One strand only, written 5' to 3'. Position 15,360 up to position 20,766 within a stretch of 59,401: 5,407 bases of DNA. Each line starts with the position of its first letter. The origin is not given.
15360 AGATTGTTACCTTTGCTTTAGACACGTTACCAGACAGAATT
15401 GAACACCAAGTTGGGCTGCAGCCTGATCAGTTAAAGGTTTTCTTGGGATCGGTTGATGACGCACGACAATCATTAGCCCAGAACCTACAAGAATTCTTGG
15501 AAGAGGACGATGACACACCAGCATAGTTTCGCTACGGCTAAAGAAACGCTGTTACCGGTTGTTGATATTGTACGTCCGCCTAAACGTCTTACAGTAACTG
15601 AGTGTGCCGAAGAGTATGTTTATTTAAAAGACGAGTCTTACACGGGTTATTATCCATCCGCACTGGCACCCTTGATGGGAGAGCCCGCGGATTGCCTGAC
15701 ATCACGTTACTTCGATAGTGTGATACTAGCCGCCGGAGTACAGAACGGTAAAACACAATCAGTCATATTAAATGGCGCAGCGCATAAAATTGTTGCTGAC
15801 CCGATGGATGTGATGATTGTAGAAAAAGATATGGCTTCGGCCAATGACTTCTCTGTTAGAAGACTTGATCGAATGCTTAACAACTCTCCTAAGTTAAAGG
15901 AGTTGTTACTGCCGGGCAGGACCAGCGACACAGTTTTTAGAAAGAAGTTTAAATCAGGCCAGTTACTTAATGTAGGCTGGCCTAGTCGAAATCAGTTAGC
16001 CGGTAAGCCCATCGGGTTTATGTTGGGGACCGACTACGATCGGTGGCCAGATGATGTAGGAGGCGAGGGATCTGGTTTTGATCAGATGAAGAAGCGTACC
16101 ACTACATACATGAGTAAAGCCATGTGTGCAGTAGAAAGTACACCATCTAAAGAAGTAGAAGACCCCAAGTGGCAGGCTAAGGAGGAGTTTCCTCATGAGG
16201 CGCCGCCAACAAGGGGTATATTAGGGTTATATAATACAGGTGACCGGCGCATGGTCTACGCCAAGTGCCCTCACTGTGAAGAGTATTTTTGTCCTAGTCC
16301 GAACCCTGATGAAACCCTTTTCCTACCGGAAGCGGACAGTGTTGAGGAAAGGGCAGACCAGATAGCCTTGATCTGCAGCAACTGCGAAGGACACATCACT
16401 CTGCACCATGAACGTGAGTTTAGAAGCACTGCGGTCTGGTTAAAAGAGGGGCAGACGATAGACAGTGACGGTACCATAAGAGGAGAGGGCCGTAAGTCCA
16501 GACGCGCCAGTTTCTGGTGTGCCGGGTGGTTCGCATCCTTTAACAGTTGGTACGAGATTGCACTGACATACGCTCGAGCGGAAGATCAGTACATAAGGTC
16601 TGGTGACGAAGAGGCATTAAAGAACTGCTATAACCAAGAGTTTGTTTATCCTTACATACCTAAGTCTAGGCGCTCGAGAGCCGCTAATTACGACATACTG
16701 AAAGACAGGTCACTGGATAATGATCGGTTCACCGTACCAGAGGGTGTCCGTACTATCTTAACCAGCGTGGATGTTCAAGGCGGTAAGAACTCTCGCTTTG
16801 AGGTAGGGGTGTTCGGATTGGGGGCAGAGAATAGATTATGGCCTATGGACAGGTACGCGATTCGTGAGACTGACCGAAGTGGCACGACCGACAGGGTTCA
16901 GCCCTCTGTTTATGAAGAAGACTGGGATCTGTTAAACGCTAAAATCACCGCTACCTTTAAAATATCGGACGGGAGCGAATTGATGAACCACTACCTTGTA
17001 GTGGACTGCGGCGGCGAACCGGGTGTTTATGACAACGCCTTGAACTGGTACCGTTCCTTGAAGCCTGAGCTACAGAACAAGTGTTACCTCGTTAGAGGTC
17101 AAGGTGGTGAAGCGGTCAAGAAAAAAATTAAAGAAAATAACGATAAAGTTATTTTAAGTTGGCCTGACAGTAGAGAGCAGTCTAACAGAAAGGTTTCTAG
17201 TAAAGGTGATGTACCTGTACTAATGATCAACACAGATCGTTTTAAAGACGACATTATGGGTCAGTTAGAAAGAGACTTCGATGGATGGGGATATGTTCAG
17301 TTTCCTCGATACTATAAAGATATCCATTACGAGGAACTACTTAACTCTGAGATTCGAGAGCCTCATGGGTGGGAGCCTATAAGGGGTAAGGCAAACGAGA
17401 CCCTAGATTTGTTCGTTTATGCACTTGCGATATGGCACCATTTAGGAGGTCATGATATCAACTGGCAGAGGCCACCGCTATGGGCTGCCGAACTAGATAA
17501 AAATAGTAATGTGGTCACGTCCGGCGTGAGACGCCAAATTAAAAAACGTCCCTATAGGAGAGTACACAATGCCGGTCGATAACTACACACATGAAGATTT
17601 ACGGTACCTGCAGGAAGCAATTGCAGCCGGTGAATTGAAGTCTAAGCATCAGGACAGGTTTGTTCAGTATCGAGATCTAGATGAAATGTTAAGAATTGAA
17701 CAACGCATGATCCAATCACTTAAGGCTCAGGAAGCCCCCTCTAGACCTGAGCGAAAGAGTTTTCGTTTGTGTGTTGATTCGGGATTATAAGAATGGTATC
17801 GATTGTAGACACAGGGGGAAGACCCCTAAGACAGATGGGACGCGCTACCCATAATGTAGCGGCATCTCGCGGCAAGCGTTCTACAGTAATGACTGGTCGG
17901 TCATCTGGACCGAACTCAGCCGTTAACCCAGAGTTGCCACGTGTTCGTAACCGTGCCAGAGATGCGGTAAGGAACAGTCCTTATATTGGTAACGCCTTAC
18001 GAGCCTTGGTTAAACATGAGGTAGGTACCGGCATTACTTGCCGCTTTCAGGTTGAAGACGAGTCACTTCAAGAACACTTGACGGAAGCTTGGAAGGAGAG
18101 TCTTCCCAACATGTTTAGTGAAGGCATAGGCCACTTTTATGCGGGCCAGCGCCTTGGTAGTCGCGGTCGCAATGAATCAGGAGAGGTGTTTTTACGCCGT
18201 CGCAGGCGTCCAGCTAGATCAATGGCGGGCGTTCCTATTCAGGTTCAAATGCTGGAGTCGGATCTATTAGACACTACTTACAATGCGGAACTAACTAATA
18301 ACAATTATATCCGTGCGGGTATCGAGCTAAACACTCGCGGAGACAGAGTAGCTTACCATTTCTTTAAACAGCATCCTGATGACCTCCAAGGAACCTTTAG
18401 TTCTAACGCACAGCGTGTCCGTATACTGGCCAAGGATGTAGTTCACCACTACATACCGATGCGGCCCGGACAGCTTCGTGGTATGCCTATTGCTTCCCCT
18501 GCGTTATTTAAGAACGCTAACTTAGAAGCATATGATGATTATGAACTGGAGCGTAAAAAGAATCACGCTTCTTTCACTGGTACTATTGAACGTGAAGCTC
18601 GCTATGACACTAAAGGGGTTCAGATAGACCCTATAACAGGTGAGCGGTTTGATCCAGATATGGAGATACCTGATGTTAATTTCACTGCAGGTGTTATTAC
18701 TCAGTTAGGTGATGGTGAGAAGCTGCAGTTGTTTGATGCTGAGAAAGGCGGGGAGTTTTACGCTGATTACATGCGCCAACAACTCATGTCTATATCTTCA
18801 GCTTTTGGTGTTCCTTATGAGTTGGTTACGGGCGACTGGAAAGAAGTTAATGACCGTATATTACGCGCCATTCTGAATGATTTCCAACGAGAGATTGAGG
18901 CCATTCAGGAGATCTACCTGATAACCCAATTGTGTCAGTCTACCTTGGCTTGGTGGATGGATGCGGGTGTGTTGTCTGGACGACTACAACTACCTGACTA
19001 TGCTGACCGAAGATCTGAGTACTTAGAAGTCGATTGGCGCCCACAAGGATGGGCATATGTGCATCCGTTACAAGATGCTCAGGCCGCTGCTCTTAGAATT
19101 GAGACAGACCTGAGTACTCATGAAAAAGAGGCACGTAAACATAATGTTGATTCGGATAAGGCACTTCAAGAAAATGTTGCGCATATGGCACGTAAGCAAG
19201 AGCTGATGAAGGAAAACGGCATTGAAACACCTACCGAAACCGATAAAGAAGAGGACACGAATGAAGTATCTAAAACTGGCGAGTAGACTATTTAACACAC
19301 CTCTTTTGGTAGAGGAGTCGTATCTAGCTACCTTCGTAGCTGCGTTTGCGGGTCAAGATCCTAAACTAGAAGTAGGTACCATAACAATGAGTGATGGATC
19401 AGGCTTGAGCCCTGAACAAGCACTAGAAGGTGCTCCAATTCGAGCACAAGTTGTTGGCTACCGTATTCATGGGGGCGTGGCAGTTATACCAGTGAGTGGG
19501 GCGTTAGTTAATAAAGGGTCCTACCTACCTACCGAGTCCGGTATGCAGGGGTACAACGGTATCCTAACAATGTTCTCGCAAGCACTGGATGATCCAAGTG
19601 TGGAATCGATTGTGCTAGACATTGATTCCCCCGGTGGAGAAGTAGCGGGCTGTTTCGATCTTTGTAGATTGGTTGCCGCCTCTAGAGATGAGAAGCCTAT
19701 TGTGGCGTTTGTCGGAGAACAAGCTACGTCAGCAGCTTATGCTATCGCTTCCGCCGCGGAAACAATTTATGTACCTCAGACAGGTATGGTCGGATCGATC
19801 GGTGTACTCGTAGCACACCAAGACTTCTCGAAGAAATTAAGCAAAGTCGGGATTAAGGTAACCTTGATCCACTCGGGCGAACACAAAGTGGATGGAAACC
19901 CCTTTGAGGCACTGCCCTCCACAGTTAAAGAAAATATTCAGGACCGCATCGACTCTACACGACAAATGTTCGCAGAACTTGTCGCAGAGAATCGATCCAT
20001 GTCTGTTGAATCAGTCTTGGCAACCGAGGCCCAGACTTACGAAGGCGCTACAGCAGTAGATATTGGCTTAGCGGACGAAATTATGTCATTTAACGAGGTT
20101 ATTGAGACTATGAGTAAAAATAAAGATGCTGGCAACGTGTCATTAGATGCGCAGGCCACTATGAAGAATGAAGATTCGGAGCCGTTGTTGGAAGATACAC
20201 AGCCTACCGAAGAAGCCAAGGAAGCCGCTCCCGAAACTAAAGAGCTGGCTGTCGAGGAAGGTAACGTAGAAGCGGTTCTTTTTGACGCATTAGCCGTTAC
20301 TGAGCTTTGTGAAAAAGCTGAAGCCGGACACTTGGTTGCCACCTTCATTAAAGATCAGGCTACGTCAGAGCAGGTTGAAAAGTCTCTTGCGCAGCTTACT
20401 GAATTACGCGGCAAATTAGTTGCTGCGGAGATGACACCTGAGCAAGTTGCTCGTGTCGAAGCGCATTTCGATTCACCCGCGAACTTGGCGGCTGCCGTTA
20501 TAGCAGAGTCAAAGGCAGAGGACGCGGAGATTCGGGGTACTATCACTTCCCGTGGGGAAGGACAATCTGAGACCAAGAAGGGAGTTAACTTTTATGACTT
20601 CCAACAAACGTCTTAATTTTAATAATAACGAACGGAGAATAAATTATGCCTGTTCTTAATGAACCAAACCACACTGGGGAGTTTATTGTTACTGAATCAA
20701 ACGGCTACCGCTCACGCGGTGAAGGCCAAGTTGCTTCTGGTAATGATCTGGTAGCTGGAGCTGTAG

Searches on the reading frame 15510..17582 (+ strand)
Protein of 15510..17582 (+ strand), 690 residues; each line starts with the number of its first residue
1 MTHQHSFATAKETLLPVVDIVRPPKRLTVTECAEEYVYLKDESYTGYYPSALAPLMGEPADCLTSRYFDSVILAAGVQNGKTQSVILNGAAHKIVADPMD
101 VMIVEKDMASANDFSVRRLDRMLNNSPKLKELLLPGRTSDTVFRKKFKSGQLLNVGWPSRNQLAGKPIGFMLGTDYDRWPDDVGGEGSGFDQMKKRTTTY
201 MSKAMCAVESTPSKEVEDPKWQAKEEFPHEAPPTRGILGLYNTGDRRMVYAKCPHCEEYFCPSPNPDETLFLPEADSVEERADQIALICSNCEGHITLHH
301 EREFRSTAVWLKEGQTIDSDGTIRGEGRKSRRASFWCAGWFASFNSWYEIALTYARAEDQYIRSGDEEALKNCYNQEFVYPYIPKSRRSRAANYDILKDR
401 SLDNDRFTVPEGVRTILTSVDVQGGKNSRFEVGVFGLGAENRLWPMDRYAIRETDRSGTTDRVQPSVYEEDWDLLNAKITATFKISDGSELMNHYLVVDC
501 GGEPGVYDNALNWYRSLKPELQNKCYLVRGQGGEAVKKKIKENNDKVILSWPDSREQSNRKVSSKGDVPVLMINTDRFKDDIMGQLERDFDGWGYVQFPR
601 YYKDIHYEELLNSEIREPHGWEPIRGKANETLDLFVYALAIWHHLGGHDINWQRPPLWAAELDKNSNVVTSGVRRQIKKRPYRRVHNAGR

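Call 47: search_protein_families(library=pfam, proteins=[window:15510-17582:+], max_evalue=0.001)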
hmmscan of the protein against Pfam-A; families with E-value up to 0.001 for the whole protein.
window:15510-17582:+ (690 aa): 2 families
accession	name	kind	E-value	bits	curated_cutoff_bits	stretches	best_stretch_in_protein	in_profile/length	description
PF05876.18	GpA_ATPase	-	6.1e-48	164.1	25.6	1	46-310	5-247/247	Phage terminase large subunit gpA, ATPase domain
PF20454.4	GpA_nuclease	-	8.1e-48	163.6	22.5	1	333-652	2-294/294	Terminase large subunit gpA, endonuclease domain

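Call 87: search_dna_similar(query=window:15510-17582:+, collection=phages, mode=protein, max_rows=12)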
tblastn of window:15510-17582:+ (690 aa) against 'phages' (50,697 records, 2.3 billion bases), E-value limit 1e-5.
Records with a match: 573; places in all: 574; records where one place covers at least 80% of the query: 444.
Best place of each record, by identity: <60% 573.
By first word of the organism name: Salmonella 92; Flavobacterium 79; Rhodobacter 39; Escherichia 30; Vibrio 29; Klebsiella 26; Aeromonas 24; Bacteriophage 24; Proteus 21; Ralstonia 19; and 59 more.
By host as written in the record: Flavobacterium columnare 62; - 58; Rhodobacter capsulatus YW1 39; Salmonella enterica subsp. enterica serovar Typhimurium 25; Ralstonia solanacearum 18; Salmonella enterica 17; Escherichia coli 16; Proteus mirabilis 15; and 189 more.
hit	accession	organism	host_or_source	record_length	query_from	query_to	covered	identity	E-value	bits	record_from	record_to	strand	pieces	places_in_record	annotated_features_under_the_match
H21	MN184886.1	Erwinia phage pEp_SNUABM_08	Erwinia pyrifoliae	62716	2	684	99%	38.7%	2e-129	428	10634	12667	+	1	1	putative terminase large subunit | putative terminase small subunit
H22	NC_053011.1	Erwinia phage pEp_SNUABM_08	Erwinia pyrifoliae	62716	2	684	99%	38.7%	2e-129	428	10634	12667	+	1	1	terminase large subunit | terminase small subunit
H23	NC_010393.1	Phage Gifsy-2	Salmonella typhimurium LT2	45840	4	673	97%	38.8%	3e-132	436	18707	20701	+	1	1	bacteriophage DNA packaging protein; terminase, large subunit | bacteriophage DNA packaging protein; terminase, small subunit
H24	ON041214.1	Citrobacter phage Chris1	Citrobacter portucalensis Sb-2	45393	8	677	97%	38.2%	4e-132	436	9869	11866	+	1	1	terminase DNA packaging protein A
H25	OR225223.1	Sphingomonas phage Carli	Sphingomonas sp. LR55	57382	19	670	94%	38.2%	2e-124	414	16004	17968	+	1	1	putative large terminase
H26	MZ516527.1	Hafnia phage yong2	Hafnia paralvei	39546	6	676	97%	36.9%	2e-133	440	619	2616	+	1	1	terminase large subunit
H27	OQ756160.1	Xanthomonas phage XAP3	Xanthomonas citri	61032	1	681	99%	36.4%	2e-117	393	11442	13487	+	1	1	terminase large subunit | terminase small subunit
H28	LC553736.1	Salmonella phage SAP012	Salmonella sp.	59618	1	681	99%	36.4%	5e-117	392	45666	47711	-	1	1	terminase large subunit | terminase small subunit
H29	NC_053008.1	Salmonella phage SAP012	Salmonella sp.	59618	1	681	99%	36.4%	5e-117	392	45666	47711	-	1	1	terminase large subunit | terminase small subunit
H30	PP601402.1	Aeromonas phage AVP3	Aeromonas veronii A10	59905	6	679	98%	36.7%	1e-126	420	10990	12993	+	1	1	putative terminase large subunit | hypothetical protein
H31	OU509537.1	Klebsiella pneumoniae phage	not known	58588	2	681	99%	36.4%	1e-119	399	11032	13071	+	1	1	record has no annotation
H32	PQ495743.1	Aeromonas phage PhAER-6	Aeromonas sp.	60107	12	679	97%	36.9%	7e-126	418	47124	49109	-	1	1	hypothetical protein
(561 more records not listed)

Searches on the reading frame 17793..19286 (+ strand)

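Call 47: search_protein_families(library=pfam, proteins=[window:17793-19286:+], max_evalue=0.001)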
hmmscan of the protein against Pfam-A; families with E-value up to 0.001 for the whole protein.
window:17793-19286:+ (497 aa): 1 family
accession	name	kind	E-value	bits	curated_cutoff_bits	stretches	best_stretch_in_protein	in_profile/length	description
PF05136.18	Phage_portal_2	-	5.6e-88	295.9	32.9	1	28-372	3-354/354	Phage portal protein, lambda family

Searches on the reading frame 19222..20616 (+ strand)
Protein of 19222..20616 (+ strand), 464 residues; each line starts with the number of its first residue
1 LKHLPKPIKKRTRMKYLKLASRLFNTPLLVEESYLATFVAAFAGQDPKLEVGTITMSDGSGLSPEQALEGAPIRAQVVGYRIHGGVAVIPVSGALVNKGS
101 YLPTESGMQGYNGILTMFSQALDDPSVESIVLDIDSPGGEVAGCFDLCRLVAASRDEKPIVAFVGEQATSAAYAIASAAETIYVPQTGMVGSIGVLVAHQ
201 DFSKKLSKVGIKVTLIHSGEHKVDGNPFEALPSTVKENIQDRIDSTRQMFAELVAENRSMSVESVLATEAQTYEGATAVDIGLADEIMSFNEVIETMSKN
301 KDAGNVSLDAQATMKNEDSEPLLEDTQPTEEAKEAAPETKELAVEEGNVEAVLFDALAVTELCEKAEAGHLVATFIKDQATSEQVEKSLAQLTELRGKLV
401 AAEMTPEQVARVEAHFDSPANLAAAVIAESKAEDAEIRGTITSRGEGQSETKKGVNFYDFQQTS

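Call 47: search_protein_families(library=pfam, proteins=[window:19222-20616:+], max_evalue=0.001)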
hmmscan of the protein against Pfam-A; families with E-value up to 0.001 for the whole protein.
window:19222-20616:+ (464 aa): 2 families
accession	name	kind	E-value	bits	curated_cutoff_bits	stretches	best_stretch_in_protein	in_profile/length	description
PF01343.23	Peptidase_S49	-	9e-38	130.1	24.9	1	154-302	3-152/154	Peptidase family S49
PF25145.1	NfeD1b_N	-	2.7e-09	37.3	40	1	123-196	27-98/189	NfeD1b, N-terminal domain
